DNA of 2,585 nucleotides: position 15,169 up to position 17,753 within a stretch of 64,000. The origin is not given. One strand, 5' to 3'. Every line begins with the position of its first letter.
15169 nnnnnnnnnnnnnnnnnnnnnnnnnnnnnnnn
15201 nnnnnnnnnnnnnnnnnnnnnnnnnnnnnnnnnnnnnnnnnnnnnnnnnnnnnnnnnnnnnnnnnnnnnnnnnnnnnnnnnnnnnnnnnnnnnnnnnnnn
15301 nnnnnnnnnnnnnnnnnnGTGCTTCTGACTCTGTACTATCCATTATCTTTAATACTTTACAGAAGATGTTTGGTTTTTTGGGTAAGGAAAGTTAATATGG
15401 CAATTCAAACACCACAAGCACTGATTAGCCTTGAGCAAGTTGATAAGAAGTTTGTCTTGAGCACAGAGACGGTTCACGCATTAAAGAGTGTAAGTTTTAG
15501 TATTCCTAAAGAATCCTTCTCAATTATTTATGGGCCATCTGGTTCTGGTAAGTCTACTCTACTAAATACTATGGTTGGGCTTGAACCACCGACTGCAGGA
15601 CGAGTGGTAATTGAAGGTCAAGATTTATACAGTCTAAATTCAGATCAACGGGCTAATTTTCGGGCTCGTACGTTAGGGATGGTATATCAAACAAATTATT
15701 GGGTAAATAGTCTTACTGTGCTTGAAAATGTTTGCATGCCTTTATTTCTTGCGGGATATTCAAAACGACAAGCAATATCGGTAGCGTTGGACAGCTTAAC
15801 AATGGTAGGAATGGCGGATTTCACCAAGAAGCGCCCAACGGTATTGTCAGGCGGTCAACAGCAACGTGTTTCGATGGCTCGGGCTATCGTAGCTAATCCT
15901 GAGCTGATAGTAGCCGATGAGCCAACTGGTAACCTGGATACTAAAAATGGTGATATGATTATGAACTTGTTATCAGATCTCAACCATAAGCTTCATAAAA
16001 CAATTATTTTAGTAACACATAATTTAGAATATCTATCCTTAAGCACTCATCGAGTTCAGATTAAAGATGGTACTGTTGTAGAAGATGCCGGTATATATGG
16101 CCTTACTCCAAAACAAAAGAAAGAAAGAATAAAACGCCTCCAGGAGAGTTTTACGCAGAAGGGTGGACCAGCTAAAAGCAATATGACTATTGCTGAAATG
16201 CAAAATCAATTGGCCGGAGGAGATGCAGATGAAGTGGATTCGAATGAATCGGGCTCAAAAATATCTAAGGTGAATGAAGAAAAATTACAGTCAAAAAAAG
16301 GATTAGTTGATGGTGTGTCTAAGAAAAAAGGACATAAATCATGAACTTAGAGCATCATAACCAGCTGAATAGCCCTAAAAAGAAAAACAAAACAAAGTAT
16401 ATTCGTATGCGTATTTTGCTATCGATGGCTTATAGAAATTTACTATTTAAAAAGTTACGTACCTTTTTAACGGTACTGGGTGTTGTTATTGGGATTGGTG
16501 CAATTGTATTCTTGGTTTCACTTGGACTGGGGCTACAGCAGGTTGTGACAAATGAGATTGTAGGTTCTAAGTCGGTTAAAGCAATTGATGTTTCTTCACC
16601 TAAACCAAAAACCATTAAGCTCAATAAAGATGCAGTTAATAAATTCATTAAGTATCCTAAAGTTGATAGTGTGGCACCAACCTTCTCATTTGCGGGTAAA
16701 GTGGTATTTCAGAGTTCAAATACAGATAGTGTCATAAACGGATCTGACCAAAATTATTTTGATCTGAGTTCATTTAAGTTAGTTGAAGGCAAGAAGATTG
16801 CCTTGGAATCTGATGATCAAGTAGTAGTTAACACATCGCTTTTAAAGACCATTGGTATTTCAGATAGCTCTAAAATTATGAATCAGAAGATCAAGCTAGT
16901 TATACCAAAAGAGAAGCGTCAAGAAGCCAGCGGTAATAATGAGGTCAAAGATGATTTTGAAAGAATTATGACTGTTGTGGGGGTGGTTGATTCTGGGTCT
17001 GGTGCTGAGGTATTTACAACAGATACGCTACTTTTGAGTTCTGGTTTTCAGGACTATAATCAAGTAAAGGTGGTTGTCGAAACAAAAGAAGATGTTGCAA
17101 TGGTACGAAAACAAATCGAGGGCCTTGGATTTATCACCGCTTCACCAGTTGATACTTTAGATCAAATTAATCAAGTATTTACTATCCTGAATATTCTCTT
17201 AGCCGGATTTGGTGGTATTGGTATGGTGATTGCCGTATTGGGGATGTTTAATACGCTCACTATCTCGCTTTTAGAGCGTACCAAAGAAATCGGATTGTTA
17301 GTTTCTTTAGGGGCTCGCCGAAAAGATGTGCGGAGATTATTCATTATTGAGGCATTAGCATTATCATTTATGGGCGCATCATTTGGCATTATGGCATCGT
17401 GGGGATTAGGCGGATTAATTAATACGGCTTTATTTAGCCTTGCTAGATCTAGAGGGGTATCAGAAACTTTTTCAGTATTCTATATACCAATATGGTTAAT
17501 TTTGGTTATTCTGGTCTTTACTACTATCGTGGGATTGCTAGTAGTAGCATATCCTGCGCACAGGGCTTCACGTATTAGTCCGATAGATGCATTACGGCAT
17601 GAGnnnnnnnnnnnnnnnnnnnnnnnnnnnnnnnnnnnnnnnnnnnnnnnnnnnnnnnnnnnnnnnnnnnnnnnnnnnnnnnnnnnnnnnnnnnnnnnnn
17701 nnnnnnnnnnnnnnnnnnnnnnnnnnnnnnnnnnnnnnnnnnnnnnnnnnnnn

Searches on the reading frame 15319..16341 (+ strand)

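Call 48: search_protein_families(library=pfam, proteins=[window:15319-16341:+])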
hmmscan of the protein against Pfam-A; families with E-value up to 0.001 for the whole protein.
window:15319-16341:+ (341 aa): 7 families
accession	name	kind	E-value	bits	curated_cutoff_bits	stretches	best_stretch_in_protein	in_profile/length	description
PF00005.33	ABC_tran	-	1.8e-32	113.2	25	1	55-203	1-136/137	ABC transporter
PF13166.12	AAA_13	-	2e-07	30.6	36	1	191-277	524-610/713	AAA domain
PF02463.25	SMC_N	-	1.7e-05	24.8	40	0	64-85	23-44/220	RecF/RecN/SMC N terminal domain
PF03193.22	RsgA_GTPase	-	0.00012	22.4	30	1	45-87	87-128/174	RsgA GTPase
PF13555.12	AAA_29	-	0.00031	20.9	27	1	59-85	16-42/61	P-loop containing region of AAA domain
PF13304.12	AAA_21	-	0.00057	20.5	27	0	68-86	2-20/304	AAA domain, putative AbiEii toxin, Type IV TA system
PF13401.12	AAA_22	-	0.00095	19.9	27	0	65-92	5-32/130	AAA domain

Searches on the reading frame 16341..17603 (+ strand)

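Call 48: search_protein_families(library=pfam, proteins=[window:16341-17603:+])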
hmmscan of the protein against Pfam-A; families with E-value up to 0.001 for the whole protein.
window:16341-17603:+ (421 aa): 2 families
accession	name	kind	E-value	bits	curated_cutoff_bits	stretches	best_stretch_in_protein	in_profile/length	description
PF12704.14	MacB_PCD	-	3.4e-22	80.2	27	1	41-261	1-206/207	MacB-like periplasmic core domain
PF02687.27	FtsX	-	1.9e-19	70.3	25.5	1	290-414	3-120/120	FtsX-like permease C-terminal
